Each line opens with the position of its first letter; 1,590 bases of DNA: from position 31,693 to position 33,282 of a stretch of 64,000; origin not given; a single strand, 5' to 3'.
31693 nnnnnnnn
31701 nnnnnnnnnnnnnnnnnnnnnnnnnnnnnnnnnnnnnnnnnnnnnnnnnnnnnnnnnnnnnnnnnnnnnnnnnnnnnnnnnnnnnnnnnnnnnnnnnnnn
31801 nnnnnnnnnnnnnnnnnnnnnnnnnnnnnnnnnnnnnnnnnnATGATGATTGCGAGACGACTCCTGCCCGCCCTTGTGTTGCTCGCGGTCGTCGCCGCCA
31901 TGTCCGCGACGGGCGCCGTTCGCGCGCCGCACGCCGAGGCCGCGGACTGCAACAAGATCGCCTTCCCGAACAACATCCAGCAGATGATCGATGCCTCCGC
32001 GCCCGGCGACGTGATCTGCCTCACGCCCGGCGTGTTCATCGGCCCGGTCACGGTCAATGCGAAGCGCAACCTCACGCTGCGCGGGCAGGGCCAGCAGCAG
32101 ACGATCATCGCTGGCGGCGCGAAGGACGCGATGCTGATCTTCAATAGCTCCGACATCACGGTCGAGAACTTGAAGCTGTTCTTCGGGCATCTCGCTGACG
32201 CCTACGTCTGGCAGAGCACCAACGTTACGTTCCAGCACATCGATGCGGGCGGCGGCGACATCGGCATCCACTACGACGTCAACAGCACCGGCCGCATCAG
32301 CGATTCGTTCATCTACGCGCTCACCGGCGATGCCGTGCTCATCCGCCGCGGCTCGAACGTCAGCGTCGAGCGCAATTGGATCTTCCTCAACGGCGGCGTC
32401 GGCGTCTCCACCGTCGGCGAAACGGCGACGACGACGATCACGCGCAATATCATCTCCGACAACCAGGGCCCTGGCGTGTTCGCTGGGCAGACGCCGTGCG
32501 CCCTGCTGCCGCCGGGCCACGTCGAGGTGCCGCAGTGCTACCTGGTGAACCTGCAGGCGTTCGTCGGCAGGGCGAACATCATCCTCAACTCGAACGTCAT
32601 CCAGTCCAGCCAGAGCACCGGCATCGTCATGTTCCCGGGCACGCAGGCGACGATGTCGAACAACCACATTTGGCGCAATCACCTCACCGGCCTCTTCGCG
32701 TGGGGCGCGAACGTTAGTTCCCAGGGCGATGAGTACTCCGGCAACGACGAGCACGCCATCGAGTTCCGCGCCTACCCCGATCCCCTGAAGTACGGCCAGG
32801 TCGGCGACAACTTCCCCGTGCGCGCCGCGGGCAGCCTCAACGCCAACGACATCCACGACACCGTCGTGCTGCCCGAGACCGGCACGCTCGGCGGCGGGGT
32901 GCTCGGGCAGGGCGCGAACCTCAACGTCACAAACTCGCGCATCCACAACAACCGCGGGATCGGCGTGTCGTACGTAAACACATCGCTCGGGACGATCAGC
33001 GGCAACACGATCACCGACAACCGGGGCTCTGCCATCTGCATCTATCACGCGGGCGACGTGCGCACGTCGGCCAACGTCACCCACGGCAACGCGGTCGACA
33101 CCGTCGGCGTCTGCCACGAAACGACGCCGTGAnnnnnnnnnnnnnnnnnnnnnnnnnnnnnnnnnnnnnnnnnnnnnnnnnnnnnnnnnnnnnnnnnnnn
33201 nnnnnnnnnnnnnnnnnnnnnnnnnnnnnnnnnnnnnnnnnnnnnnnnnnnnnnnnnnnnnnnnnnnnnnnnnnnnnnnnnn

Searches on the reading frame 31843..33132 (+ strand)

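Call 63: search_protein_families(library=pfam, proteins=[window:31843-33132:+], max_evalue=0.0001)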
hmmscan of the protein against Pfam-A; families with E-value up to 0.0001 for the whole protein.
window:31843-33132:+ (429 aa): 2 families
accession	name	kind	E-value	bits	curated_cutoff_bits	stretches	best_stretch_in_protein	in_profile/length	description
PF13229.12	Beta_helix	-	3.8e-25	88.8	25.9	2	99-214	5-120/158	Right handed beta helix region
PF05048.19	NosD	-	5.2e-15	55.9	23.6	2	87-214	9-133/212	Periplasmic copper-binding protein (NosD)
